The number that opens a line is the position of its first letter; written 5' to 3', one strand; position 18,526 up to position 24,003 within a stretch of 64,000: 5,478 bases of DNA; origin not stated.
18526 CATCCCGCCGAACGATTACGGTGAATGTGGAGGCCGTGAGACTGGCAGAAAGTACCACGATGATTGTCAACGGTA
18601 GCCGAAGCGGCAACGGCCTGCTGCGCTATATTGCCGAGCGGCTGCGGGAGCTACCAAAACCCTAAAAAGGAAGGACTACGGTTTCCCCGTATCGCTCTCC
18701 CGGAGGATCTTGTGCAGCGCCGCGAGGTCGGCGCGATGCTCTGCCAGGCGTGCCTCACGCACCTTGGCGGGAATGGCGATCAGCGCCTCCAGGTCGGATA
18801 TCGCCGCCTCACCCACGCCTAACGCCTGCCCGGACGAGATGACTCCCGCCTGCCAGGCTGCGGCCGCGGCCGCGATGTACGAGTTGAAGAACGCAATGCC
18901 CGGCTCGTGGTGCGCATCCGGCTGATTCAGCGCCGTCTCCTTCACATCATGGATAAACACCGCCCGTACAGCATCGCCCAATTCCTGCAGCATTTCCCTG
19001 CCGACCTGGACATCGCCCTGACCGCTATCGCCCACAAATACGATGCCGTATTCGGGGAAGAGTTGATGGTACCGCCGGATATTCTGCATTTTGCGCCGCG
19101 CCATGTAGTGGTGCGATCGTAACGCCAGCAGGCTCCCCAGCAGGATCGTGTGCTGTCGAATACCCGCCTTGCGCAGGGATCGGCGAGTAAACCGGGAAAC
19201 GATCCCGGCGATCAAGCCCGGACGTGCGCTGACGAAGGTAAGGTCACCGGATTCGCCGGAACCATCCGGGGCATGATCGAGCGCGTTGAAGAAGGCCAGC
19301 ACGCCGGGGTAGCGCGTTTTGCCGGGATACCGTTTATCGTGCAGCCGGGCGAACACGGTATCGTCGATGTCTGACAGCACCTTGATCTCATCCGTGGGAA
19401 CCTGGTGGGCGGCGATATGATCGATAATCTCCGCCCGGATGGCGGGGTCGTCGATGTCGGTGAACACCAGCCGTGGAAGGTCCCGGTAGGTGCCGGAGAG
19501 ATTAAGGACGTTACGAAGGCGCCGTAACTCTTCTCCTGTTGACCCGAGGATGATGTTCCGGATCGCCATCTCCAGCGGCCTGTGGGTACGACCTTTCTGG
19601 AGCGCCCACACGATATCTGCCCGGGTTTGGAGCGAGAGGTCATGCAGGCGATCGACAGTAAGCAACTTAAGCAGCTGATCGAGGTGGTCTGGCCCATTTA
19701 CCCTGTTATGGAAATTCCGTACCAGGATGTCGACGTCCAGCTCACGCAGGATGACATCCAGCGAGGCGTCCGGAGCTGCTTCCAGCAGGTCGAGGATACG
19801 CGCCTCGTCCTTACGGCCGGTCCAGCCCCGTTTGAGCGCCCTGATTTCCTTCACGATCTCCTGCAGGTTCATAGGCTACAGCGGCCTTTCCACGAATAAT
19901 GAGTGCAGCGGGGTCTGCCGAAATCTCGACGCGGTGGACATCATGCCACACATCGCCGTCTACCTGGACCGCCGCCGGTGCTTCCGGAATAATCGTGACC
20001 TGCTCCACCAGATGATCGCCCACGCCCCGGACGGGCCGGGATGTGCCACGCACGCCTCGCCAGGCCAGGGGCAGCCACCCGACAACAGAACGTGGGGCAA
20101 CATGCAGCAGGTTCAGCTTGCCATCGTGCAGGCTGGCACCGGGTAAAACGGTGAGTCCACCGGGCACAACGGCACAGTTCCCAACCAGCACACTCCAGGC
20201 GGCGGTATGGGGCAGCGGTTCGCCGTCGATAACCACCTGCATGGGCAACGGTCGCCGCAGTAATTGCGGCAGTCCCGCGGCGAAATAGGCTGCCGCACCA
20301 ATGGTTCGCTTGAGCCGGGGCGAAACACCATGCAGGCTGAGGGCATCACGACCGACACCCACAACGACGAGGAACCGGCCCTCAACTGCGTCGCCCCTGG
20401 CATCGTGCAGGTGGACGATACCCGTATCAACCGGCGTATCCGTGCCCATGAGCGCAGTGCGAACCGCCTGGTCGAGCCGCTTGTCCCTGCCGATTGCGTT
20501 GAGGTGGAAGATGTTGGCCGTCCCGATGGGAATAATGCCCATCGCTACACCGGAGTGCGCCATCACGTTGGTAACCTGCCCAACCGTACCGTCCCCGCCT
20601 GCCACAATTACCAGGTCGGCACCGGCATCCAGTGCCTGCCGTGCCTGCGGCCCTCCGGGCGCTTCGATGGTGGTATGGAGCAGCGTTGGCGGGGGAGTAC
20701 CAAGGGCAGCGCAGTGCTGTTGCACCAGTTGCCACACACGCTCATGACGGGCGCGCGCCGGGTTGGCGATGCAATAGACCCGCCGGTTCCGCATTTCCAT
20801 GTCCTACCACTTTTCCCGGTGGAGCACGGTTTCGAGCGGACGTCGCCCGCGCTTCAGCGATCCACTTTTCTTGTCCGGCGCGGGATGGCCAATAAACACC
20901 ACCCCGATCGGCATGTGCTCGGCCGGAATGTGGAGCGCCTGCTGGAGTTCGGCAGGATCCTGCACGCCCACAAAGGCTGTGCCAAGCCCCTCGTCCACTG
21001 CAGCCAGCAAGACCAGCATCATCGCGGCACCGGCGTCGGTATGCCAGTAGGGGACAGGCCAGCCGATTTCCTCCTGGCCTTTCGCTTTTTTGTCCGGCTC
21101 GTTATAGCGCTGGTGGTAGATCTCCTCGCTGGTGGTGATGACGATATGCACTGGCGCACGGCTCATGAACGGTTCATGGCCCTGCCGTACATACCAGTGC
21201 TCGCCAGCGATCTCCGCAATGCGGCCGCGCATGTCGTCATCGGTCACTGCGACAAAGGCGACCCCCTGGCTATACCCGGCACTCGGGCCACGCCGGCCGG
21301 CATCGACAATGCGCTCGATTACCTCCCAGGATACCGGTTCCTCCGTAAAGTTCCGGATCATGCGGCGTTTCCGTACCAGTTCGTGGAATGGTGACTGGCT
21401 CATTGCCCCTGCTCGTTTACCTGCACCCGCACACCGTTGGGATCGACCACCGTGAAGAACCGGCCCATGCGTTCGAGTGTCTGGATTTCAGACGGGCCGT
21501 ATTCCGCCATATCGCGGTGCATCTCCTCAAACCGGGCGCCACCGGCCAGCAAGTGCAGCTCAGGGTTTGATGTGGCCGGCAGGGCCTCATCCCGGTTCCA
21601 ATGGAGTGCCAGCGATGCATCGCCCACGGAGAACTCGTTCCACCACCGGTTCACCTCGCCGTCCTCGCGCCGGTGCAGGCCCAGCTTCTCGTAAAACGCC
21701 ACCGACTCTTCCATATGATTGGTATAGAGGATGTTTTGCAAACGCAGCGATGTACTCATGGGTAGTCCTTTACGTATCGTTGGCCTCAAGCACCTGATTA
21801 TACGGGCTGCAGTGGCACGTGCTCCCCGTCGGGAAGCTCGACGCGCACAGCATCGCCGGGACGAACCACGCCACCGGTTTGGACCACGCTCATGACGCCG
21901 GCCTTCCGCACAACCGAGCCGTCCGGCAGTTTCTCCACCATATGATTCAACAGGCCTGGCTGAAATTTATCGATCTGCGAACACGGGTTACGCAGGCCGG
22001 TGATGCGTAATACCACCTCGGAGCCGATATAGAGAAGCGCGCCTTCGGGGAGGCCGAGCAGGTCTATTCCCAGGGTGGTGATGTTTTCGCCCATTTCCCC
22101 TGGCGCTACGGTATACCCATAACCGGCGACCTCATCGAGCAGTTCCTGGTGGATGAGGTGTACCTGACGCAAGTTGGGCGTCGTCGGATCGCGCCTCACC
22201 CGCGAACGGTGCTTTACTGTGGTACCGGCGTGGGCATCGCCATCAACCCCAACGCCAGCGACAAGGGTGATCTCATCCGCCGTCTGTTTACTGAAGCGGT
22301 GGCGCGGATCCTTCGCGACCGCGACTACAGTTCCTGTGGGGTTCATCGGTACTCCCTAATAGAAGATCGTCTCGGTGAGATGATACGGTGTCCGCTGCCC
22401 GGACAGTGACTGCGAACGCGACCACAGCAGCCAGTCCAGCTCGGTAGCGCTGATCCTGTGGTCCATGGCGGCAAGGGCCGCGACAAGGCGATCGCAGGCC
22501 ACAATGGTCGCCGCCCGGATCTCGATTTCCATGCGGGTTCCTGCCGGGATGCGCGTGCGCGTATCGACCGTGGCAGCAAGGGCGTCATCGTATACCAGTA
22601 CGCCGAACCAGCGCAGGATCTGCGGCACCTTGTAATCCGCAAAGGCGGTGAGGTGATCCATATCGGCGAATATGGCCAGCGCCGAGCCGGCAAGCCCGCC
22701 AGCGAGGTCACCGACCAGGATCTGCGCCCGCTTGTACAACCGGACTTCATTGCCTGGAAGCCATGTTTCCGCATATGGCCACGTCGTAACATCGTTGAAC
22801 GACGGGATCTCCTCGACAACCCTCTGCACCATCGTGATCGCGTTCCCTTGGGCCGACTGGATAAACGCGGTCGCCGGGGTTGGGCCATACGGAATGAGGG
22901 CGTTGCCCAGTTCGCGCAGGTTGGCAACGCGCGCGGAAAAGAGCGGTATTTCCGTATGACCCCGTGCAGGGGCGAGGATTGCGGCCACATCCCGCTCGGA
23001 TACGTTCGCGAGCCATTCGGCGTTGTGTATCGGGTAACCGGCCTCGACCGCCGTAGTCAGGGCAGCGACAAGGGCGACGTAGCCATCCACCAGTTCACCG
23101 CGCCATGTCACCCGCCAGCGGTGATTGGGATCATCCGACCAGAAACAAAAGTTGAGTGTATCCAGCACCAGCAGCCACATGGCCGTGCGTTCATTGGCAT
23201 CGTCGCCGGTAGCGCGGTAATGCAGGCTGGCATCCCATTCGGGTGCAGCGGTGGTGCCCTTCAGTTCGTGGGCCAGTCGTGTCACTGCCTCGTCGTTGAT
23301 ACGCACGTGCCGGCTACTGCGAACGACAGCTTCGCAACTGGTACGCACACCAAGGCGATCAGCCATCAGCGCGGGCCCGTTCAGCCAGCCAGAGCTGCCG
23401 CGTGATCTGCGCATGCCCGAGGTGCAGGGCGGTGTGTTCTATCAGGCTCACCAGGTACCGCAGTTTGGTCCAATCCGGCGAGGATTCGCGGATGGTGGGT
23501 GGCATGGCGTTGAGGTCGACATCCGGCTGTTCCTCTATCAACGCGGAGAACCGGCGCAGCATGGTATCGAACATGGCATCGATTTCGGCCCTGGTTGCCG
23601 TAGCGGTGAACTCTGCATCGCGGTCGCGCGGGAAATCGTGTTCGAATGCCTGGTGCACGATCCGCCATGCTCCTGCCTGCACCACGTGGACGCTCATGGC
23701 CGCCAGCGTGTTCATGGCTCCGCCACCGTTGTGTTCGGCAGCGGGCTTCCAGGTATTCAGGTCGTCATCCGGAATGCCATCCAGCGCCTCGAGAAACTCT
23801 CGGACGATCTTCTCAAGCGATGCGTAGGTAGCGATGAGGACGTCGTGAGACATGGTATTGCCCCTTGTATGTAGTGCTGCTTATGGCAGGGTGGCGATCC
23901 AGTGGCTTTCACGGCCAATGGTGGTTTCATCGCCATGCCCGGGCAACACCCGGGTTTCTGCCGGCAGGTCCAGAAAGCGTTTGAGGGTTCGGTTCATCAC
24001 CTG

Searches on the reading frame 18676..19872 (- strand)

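Call 35: search_protein_families(library=pfam, proteins=[window:18676-19872:-])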
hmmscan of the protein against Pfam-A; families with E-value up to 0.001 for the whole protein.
window:18676-19872:- (398 aa): 1 family
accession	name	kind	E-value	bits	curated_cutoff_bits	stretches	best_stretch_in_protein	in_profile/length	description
PF09949.15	APP1_cat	-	7.4e-14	52.4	27.1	1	164-308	2-153/154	Phosphatidate phosphatase APP1, catalytic domain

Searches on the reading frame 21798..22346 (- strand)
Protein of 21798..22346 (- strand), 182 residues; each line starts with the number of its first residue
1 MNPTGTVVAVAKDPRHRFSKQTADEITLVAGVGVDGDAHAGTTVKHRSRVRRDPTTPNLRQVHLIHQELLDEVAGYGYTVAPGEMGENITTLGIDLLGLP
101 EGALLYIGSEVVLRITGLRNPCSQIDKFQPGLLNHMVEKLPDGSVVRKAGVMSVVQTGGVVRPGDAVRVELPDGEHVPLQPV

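Call 35: search_protein_families(library=pfam, proteins=[window:21798-22346:-])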
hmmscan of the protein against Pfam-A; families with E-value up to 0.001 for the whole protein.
window:21798-22346:- (182 aa): 1 family
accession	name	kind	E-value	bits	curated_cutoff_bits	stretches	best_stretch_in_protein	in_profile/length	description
PF03473.23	MOSC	-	6.4e-13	49.2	22.7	1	59-168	9-120/120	MOSC domain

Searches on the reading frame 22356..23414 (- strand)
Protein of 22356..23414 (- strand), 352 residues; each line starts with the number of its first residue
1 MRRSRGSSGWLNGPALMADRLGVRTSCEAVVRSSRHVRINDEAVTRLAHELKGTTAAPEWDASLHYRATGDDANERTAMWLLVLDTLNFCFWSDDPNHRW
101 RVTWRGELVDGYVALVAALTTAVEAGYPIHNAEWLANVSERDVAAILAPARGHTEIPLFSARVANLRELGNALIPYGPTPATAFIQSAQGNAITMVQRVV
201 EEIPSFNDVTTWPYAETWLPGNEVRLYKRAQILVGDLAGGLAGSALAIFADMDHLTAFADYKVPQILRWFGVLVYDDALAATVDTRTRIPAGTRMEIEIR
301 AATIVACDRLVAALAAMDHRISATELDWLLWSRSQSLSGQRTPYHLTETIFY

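Call 35: search_protein_families(library=pfam, proteins=[window:22356-23414:-])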
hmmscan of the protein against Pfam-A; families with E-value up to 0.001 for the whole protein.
window:22356-23414:- (352 aa): 1 family
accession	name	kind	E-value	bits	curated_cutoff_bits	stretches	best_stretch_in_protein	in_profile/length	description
PF10343.14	Q_salvage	-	3.6e-77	260.2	25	1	72-352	5-285/285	Queuosine salvage protein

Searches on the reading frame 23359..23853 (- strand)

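Call 35: search_protein_families(library=pfam, proteins=[window:23359-23853:-])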
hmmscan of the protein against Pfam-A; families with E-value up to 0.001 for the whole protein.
window:23359-23853:- (164 aa): 2 families
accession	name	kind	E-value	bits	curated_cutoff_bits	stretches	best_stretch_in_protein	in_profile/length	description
PF04978.18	MST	-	1.7e-09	38.7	27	1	12-154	5-146/149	Mycothiol-S-transferase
PF12867.12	DinB_2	-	4.6e-07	30.8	24.8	1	14-147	3-127/128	DinB superfamily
